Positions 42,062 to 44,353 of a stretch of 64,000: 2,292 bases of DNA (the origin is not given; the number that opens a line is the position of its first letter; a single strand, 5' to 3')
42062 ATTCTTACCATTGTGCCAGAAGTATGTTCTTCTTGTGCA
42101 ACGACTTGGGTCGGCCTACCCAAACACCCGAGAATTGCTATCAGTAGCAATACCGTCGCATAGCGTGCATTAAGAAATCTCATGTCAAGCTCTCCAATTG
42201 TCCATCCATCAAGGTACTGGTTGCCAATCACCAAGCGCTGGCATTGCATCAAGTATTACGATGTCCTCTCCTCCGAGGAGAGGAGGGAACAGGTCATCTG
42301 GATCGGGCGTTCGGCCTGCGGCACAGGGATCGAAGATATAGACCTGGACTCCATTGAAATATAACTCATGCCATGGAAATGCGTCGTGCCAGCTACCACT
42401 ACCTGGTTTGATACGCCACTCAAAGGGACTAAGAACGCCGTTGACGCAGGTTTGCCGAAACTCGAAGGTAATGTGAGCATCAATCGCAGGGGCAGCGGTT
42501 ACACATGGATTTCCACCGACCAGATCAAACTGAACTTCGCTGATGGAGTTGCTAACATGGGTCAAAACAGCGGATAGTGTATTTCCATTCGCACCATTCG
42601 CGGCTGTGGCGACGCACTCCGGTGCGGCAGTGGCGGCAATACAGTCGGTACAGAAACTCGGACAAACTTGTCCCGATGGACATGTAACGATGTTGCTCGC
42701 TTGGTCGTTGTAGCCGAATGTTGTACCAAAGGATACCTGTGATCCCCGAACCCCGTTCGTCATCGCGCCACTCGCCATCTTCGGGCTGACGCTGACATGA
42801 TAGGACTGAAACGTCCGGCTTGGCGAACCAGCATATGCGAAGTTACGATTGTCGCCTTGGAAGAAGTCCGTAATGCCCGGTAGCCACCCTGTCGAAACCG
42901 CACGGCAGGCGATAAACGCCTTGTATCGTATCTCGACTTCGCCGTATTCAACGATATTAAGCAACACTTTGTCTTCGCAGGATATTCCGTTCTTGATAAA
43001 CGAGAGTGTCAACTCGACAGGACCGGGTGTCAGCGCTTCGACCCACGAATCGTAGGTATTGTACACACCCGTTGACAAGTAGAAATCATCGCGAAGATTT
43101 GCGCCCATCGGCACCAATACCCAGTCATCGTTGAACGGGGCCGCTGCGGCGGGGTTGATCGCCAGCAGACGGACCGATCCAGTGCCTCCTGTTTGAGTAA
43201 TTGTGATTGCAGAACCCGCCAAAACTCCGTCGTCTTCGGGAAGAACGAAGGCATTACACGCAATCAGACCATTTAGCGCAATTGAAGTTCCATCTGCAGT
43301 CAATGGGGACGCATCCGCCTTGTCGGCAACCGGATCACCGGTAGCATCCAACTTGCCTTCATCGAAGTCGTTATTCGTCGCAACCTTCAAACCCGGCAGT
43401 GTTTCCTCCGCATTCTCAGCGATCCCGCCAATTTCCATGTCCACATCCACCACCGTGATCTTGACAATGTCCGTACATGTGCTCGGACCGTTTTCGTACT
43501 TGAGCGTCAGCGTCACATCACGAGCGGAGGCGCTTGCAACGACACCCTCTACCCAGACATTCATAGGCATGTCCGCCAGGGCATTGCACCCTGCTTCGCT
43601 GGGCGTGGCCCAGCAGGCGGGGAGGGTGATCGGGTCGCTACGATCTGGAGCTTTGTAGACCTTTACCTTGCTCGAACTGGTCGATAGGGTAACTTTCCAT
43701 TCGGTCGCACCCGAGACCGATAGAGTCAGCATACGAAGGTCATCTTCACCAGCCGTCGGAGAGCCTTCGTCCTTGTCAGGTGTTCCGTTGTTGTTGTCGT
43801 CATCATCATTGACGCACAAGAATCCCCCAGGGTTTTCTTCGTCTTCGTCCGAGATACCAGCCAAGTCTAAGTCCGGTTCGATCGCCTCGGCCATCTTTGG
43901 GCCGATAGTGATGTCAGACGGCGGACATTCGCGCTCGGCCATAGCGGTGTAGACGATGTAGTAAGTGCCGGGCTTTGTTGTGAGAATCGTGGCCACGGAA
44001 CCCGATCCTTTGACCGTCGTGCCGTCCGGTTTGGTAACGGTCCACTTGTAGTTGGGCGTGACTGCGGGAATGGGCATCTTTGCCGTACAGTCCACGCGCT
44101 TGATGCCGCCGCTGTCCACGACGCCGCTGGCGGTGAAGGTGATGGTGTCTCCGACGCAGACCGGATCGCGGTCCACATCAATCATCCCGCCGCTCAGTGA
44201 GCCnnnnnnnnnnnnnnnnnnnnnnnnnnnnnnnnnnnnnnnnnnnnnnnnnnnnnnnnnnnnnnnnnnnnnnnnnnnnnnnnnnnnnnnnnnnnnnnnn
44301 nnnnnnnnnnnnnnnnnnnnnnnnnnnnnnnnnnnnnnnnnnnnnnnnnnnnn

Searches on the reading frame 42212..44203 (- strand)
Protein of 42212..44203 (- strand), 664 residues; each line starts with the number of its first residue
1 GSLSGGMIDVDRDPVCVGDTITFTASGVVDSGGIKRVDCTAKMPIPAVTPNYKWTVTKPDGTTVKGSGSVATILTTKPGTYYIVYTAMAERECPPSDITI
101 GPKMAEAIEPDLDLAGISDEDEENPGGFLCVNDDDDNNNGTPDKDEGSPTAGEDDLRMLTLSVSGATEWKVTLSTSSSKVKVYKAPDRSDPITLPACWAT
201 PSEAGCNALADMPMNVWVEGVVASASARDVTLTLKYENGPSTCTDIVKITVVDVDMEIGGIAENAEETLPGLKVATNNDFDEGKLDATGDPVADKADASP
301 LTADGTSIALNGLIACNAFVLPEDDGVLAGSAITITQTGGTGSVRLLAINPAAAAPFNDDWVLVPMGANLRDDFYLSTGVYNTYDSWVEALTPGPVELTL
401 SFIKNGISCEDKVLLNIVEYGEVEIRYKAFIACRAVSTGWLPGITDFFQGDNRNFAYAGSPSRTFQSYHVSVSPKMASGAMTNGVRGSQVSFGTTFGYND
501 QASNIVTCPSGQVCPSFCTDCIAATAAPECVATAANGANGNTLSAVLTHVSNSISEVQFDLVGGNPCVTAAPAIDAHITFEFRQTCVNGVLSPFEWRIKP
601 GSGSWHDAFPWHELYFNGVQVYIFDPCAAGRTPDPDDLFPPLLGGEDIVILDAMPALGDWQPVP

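Call 46: find_homologous_proteins(query=window:42212-44203:-, max_evalue=0.00001)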
Query seq(664 aa) (664 aa): 22 proteins with E <= 0.00001 among 8000 candidates.
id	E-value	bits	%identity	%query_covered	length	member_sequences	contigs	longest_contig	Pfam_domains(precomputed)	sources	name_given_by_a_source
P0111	3.2e-197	675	66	70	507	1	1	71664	-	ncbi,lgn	-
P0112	7.3e-170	585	50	83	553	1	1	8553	-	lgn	-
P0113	1.1e-165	571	50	85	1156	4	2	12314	PF00526.24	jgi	jgi:hypothetical protein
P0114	2.0e-133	465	50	63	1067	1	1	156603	PF00526.24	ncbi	-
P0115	3.9e-115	404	40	94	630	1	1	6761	-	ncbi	-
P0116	1.8e-89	319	46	58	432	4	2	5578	-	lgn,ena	-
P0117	8.1e-71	258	42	53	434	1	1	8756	-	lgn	-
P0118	3.5e-64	236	42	49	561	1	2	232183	-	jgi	jgi:hypothetical protein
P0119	2.3e-57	213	45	38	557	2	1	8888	-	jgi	jgi:hypothetical protein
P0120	5.3e-51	192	40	44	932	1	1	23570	PF00526.24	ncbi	-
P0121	3.1e-31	127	44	28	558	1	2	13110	-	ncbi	-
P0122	4.4e-28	116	61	15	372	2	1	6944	-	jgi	jgi:hypothetical protein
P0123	3.7e-27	113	36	25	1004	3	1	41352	-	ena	-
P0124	4.1e-27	113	56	16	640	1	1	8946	-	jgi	-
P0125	2.1e-26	111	64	14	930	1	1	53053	PF00526.24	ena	-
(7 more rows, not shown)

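Call 55: predict_structure(alignment_id=A4)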
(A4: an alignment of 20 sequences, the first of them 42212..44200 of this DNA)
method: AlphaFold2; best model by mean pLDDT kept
length: 663 residues; sequences in the alignment: 20
mean_pLDDT: 76.4   pTM: 0.68
mean pLDDT of the five models: 76.4, 74.8, 74.2, 73.3, 73.3
residues with pLDDT >= 90: 249; 70-90: 208; 50-70: 97; < 50: 109
segments of 3 or more residues with pLDDT < 50: 299-304, 431-461, 492-533, 626-652
pLDDT, mean of each block of 10 residues (from residue 1): 93 91 96 84 93 97 97 95 97 94 94 90 88 75 76 87 83 95 91 93 90 95 93 92 95 88 80 72 59 56 55 88 90 94 87 66 92 94 89 93 90 88 70 35 30 36 62 72 58 40 44 42 45 51 81 84 56 74 85 84 61 74 54 39 38 67 84
secondary structure, 60 per line:
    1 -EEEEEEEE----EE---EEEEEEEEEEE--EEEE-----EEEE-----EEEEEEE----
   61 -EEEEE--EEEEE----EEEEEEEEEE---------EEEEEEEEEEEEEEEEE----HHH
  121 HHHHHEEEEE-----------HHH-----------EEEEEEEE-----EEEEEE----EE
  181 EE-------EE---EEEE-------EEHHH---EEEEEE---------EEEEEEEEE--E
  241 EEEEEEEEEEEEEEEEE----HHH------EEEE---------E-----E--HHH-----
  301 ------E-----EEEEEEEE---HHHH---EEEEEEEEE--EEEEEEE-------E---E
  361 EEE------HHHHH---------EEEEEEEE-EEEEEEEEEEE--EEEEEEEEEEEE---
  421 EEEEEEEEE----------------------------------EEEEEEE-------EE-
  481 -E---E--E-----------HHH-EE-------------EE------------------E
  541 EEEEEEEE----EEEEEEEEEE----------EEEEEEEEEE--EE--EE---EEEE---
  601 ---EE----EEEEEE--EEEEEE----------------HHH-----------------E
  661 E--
elements in order: E2-9 E19-29 E32-35 E41-44 E50-56 E62-66 E69-73 E78-87 E97-113 H118-125 E126-130 E156-163 E169-174 E179-182 E195-198 E214-219 E229-237 E240-257 E271-274 E313-320 H324-327 E331-339 E342-348 E360-363 H370-374 E384-391 E393-403 E406-417 E421-429 E464-470 E540-548 E553-562 E573-582 E594-597 E610-615 E618-623

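Call 57: fold_search(model_id=the predicted structure, library=pdb)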
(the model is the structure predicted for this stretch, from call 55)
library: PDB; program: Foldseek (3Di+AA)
matches with E <= 10: 1198; with E <= 0.001: 312
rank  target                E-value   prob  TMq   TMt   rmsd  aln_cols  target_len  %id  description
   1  7dan_A                1.6e-09  1.00  0.23  0.24   7.5       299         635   13  Structure of the Ca2+-bound wild-type peptidylarginine deiminase type III (PAD3) (released 2021-06-02)
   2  7dan_C                3.7e-09  1.00  0.23  0.24   7.6       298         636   12  Structure of the Ca2+-bound wild-type peptidylarginine deiminase type III (PAD3) (released 2021-06-02)
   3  7d56_C                5.0e-09  1.00  0.23  0.24   7.6       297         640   12  Structure of the peptidylarginine deiminase type III (PAD3) in complex with Cl-amidine (released 2021-06-02)
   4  7dan_B                5.9e-09  1.00  0.23  0.24   7.4       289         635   11  Structure of the Ca2+-bound wild-type peptidylarginine deiminase type III (PAD3) (released 2021-06-02)
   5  3b43                  6.2e-09  1.00  0.18  0.20  28.0       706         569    9  I-band fragment I65-I70 from titin (released 2008-01-22)
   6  3shs                  8.5e-09  1.00  0.21  0.36  12.6       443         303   12  Three N-terminal domains of the bacteriophage RB49 Highly Immunogenic Outer Capsid protein (Hoc) (released 2011-06-29)
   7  7d56_B                1.3e-08  1.00  0.22  0.23   7.6       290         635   12  Structure of the peptidylarginine deiminase type III (PAD3) in complex with Cl-amidine (released 2021-06-02)
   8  7d56_A                3.1e-08  1.00  0.23  0.24   7.8       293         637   12  Structure of the peptidylarginine deiminase type III (PAD3) in complex with Cl-amidine (released 2021-06-02)
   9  9xrl_r                3.1e-08  1.00  0.19  0.20   8.7       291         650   13  Structure of mouse cytoplasmic lattice (CPL) repeating unit (released 2026-03-18)
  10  7d5r_B                3.4e-08  1.00  0.23  0.24   7.2       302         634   10  Structure of the Ca2+-bound C646A mutant of peptidylarginine deiminase type III (PAD3) (released 2021-06-02)
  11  9xrl_T                3.8e-08  1.00  0.20  0.21   9.7       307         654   11  Structure of mouse cytoplasmic lattice (CPL) repeating unit (released 2026-03-18)
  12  12dl_AA               5.2e-08  1.00  0.21  0.21  12.4       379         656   13  Native structure of the cytoplasmic lattice (CPL) asymmetric unit from mouse MII eggs (released 2026-04-08)
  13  1qz1                  7.1e-08  1.00  0.21  0.35  10.8       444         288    9  Crystal Structure of the Ig 1-2-3 fragment of NCAM (released 2003-11-04)
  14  7d5r_A                7.9e-08  1.00  0.23  0.24   7.4       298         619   11  Structure of the Ca2+-bound C646A mutant of peptidylarginine deiminase type III (PAD3) (released 2021-06-02)
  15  7d5v_A                8.8e-08  1.00  0.21  0.23   7.9       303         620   10  Structure of the C646A mutant of peptidylarginine deiminase type III (PAD3) (released 2021-06-02)
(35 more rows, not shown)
